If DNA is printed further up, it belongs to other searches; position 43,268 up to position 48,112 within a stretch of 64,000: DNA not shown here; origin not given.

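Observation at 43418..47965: Giant helicase-nuclease (Upf1-like SF1 helicase with ~800-aa coiled-coil insertion plus C-terminal DUF559/Vsr-like endonuclease) as the island's main cargo: candidate single-protein anti-phage defence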

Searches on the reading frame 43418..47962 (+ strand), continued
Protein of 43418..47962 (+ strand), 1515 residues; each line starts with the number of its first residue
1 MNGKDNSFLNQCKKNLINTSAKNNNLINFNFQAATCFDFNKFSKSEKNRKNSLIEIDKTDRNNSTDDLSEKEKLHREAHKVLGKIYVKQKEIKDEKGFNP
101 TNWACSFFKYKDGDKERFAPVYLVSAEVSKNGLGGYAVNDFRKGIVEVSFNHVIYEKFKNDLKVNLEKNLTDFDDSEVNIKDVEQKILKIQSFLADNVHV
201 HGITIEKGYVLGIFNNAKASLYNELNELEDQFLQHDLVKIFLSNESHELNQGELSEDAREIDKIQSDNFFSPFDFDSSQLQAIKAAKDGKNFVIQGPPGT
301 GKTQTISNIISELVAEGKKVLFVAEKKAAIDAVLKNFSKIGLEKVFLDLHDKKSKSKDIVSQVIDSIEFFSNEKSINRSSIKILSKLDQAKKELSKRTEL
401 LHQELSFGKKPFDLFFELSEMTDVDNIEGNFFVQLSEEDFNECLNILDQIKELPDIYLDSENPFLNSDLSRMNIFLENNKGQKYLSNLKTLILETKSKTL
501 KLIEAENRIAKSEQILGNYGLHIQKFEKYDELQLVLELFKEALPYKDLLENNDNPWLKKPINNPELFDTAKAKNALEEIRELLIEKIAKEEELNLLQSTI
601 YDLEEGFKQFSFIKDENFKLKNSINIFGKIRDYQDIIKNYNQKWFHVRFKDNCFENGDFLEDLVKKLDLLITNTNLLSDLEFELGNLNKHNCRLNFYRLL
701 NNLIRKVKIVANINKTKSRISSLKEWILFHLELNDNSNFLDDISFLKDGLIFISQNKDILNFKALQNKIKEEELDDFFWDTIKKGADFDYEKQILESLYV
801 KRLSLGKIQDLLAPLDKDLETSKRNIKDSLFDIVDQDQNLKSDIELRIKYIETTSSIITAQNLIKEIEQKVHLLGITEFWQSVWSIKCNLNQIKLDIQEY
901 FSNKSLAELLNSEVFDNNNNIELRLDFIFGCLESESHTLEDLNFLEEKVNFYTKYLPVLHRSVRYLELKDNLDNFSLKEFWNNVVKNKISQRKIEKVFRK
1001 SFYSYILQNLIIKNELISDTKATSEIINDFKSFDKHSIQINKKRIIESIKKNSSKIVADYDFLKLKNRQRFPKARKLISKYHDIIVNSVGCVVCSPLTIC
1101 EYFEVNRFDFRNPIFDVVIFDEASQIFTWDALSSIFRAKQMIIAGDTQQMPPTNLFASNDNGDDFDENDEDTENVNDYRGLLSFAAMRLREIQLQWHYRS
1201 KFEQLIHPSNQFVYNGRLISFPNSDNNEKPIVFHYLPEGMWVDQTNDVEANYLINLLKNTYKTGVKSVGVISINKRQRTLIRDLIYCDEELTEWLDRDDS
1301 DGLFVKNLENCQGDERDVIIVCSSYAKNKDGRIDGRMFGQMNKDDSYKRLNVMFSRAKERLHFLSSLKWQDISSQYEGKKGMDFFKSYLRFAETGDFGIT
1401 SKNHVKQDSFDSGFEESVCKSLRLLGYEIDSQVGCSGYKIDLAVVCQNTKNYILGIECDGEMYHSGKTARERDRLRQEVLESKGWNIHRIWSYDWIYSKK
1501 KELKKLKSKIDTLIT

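Call 44: search_dna_similar(query=window:43418-47962:+, collection=plasmids, mode=protein, max_rows=30)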
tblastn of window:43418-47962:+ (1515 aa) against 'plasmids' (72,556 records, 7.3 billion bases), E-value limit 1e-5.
Records with a match: 539; places in all: 592; records where one place covers at least 80% of the query: 0.
Best place of each record, by identity: 60-80% 1; <60% 538.
By first word of the organism name: Klebsiella 243; Ralstonia 108; Acinetobacter 45; Rhizobium 22; Raoultella 11; Mesorhizobium 6; Paracoccus 6; Vibrio 5; Variovorax 5; Thioclava 4; and 55 more.
By predicted mobility (MOB-suite, as given by PLSDB): conjugative 226; non-mobilizable 160; mobilizable 153.
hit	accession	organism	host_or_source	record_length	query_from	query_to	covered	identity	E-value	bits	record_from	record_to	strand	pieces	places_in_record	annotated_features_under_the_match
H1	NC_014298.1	Halalkalicoccus jeotgali B3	-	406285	76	1495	63%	32.0%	8e-84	429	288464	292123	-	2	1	DUF4011 domain-containing protein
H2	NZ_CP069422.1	Aristaeella lactis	Bos taurus,Bovine rumen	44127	77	1496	66%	30.1%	1e-69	369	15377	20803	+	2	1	DUF4011 domain-containing protein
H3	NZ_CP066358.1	Sinorhizobium meliloti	Medicago lupulina L.,nodules of ...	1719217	46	1495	61%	31.2%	2e-75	367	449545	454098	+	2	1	none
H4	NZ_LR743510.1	Methylobacterium bullatum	-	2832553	79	1495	61%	29.8%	2e-71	356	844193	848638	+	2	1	none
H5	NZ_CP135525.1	Halomontanus rarus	Salt lake,Salt lake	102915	80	1495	53%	33.6%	1e-80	414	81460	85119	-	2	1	DUF4011 domain-containing protein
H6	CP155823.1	Thioclava sp. 'Guangxiensis'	Bruguiera gymnorhiza,pure ...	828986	76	1495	53%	33.5%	5e-71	378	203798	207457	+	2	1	DUF3320 domain-containing protein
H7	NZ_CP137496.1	Pseudomonas aeruginosa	Homo sapiens,Bacterial culture sample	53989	82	1495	58%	30.3%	6e-72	374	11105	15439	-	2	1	DUF3320 domain-containing protein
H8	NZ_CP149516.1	Thioclava sp. GXIMD4215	pure culture,mangrove soil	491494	76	1495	53%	33.3%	2e-72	384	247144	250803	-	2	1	DUF3320 domain-containing protein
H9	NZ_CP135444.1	Thioclava sp. FTW29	-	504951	76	1495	53%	33.3%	6e-72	383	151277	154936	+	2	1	DUF3320 domain-containing protein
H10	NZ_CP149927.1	Thioclava sp. GXIMD4216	-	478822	76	1495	53%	33.1%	8e-72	380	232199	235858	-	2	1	DUF3320 domain-containing protein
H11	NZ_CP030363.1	Salinibacter ruber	-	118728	85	1495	57%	30.4%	5e-69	380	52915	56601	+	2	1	DUF3320 domain-containing protein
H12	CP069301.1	Bradyrhizobium sp. PSBB068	monoisolate,Minnesota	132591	73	1495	55%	31.9%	4e-66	350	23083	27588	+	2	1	DUF3320 domain-containing protein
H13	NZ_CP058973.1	Pseudoalteromonas sp. JSTW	cell culture,marine sediment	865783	84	1495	60%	29.1%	2e-67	357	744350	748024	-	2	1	DUF4011 domain-containing protein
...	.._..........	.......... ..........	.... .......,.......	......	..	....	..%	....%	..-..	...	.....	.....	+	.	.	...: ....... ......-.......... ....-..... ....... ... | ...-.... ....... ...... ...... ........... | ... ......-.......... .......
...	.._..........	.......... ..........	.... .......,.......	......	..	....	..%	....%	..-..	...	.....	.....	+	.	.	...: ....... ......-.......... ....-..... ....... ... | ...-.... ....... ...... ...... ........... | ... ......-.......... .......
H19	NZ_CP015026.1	Klebsiella pneumoniae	-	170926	65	1495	55%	31.6%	9e-74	374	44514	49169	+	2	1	hhe: DUF4011 domain-containing anti-phage protein Hhe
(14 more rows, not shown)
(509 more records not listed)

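Call 45: search_dna_similar(query=window:43418-47962:+, collection=phages, mode=protein, max_rows=15)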
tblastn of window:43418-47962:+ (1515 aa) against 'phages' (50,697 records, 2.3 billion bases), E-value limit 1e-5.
Records with a match: 3; places in all: 3; records where one place covers at least 80% of the query: 0.
Best place of each record, by identity: <60% 3.
By first word of the organism name: Liberibacter 2; Bacteriophage 1.
By host as written in the record: - 1; Candidatus Liberibacter asiaticus 1; Candidatus Liberibacter asiaticus str. JXGC 1.
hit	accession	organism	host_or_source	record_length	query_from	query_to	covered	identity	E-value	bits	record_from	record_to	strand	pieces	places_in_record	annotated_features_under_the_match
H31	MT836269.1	Bacteriophage sp.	human fecal samples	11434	80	1495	56%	30.1%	5e-64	361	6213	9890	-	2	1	record has no annotation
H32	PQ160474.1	Liberibacter phage P-9PA-3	Candidatus Liberibacter asiaticus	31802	1266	1436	11%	32.6%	5e-11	94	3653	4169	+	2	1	DNA helicase-like protein (x2)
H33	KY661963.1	Liberibacter phage P-JXGC-3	Candidatus Liberibacter asiaticus str. ...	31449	1266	1436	11%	32.6%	5e-11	94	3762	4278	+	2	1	DNA helicase related protein | hypothetical protein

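Call 46: get_annotated_region(hit=H19, flank=4000)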
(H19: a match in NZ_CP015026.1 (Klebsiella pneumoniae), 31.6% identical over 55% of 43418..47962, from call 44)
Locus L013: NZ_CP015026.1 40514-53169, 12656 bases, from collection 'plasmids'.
description: Klebsiella pneumoniae strain Kpn223 plasmid pKPN-065, complete sequence
organism: Klebsiella pneumoniae (NCBI taxid 573)
taxonomy: Bacteria; Pseudomonadota; Gammaproteobacteria; Enterobacterales; Enterobacteriaceae; Klebsiella; Klebsiella pneumoniae
host: -; source: -; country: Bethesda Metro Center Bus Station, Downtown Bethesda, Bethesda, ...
typing (MOB-suite, as given by PLSDB): non-mobilizable; replicon IncFIB,IncHI1B
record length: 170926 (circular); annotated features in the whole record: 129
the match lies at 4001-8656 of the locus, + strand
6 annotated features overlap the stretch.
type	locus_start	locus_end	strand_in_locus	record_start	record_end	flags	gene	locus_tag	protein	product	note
CDS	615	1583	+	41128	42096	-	-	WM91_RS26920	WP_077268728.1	IS5-like element IS903B family transposase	GO:0006313 - DNA transposition [Evidence IEA]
CDS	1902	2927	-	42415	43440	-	-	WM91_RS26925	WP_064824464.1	IS110 family transposase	-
CDS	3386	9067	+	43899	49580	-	hhe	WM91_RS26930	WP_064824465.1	DUF4011 domain-containing anti-phage protein Hhe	GO:0051607 - defense response to virus [Evidence IEA]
CDS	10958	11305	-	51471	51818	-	tnpB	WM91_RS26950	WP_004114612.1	IS66 family insertion sequence element accessory protein TnpB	-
CDS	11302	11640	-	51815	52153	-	-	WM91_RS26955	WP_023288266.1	transposase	GO:0006313 - DNA transposition [Evidence IEA]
CDS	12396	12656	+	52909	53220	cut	-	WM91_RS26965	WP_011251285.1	type II toxin-antitoxin system HigB family toxin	GO:0090304 - nucleic acid metabolic process [Evidence IEA]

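Call 47: get_annotated_region(hit=H1, flank=3000)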
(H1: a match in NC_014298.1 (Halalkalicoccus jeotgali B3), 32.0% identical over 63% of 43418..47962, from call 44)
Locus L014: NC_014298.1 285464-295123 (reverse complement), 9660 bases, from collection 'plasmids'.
description: Halalkalicoccus jeotgali B3 plasmid 1, complete sequence
organism: Halalkalicoccus jeotgali B3 (NCBI taxid 795797)
taxonomy: Archaea; Euryarchaeota; Halobacteria; Halobacteriales; Halococcaceae; Halalkalicoccus; Halalkalicoccus jeotgali; Halalkalicoccus jeotgali B3
host: -; source: -; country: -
typing (MOB-suite, as given by PLSDB): non-mobilizable
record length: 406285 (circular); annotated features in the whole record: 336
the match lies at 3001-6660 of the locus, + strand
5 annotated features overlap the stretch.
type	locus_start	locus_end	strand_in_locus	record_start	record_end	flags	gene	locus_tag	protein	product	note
CDS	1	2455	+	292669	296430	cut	-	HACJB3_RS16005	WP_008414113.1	UvrD-helicase domain-containing protein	-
CDS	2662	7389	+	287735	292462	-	-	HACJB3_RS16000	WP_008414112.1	DUF4011 domain-containing protein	-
CDS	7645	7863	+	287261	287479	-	-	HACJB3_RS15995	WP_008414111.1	hypothetical protein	-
CDS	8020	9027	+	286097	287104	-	-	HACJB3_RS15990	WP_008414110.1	HNH endonuclease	-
CDS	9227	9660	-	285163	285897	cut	-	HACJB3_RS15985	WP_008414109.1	MBL fold metallo-hydrolase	-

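Call 58: search_protein_families(library=pfam, proteins=[L001:6494-7723:+, L001:7723-8073:+, L001:8066-8986:+, L001:8986-9837:+, L001:10001-13735:+, L001:13780-14061:+, L001:14061-14960:+, L001:14884-15939:+, L001:15943-16668:+, L001:16674-18083:+], max_evalue=0.001)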
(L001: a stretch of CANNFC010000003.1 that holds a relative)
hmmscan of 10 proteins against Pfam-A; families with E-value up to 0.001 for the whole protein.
L001:6494-7723:+ (410 aa): 2 families
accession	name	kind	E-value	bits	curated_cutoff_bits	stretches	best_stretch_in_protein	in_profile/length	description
PF04127.22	DFP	-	6.4e-63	212.4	22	1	197-378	2-185/186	DNA/pantothenate metabolism flavoprotein C-terminal domain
PF02441.25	Flavoprotein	-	7.9e-31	107.3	22.7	1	3-170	1-157/162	Flavoprotein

L001:7723-8073:+ (117 aa): 1 family
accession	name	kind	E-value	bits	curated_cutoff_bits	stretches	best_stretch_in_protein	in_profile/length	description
PF11020.14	DUF2610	-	1.5e-12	47.7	21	1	6-76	8-78/81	Domain of unknown function (DUF2610)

L001:8066-8986:+ (307 aa): 5 families
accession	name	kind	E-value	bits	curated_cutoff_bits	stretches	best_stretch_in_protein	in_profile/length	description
PF07478.18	Dala_Dala_lig_C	-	5.2e-41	140.9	24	1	106-301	3-203/204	D-ala D-ala ligase C-terminus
PF01820.27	Dala_Dala_lig_N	-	5.1e-18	66.2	34.6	2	54-87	88-121/121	D-ala D-ala ligase N-terminus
PF14397.11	ATPgrasp_ST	-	5e-05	23.1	31.4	0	94-176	18-99/278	Sugar-transfer associated ATP-grasp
PF02655.19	ATP-grasp_3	-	0.00011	22.7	23.2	1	107-272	13-155/160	ATP-grasp domain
PF02222.28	ATP-grasp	-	0.00024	21.3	27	1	104-258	2-152/179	ATP-grasp domain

L001:8986-9837:+ (284 aa): 2 families
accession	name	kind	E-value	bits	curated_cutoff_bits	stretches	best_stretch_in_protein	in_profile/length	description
PF03799.20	FtsQ_DivIB_C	-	4.6e-12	47.2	21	1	146-265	1-114/114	Cell division protein FtsQ/DivIB, C-terminal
PF08478.15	POTRA_1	-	1.4e-09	38.5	23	1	76-142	5-69/69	POTRA domain, FtsQ-type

L001:10001-13735:+ (1245 aa): 10 families
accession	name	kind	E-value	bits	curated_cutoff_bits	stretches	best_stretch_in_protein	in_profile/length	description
PF18741.7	MTES_1575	-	2.7e-35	120.7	38.2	1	1143-1239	1-96/96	REase_MTES_1575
PF13086.12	AAA_11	-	5.7e-19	69.3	27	2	287-520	2-179/257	AAA domain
PF13245.12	AAA_19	-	4.3e-10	40.3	25.1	1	291-345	1-57/134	AAA domain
PF13195.11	DUF4011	-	1.6e-09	38.4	22.2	1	15-162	1-150/158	Protein of unknown function (DUF4011)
PF13604.12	AAA_30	-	4.5e-08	33.5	27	1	288-345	3-62/191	AAA domain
PF00270.35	DEAD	-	1.7e-06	28.3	26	1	290-362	3-77/167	DEAD/DEAH box helicase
PF08373.16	RAP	-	0.00015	22.1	24.2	1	1185-1234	1-52/58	RAP domain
PF04480.18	DUF559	-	0.0003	21.1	20.6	0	1155-1238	32-107/109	Protein of unknown function (DUF559)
PF24883.2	NPHP3_N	-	0.00056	20.6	24.8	1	289-400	9-119/164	Nephrocystin 3, N-terminal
PF00004.35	AAA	-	0.00066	20.6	21.2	0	305-385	2-98/131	ATPase family associated with various cellular activities (AAA)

L001:13780-14061:+ (94 aa): 0 families

L001:14061-14960:+ (300 aa): 2 families
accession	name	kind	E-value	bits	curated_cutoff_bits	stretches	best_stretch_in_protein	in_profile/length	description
PF08546.17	ApbA_C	-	1.1e-31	110.2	22.7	1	177-297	1-121/125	Ketopantoate reductase PanE/ApbA C terminal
PF02558.23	ApbA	-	3e-30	105.3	22.2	1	4-151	1-149/150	Ketopantoate reductase PanE/ApbA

L001:14884-15939:+ (352 aa): 0 families

L001:15943-16668:+ (242 aa): 1 family
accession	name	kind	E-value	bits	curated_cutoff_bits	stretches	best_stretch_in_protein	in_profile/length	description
PF13386.12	DsbD_2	-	3e-34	119.1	24.9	1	11-222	3-187/199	Cytochrome C biogenesis protein transmembrane region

L001:16674-18083:+ (470 aa): 1 family
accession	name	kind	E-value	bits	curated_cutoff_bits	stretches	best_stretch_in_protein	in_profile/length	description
PF00115.25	COX1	-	1.3e-113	380.6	34.8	1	12-445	1-435/436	Cytochrome C and Quinol oxidase polypeptide I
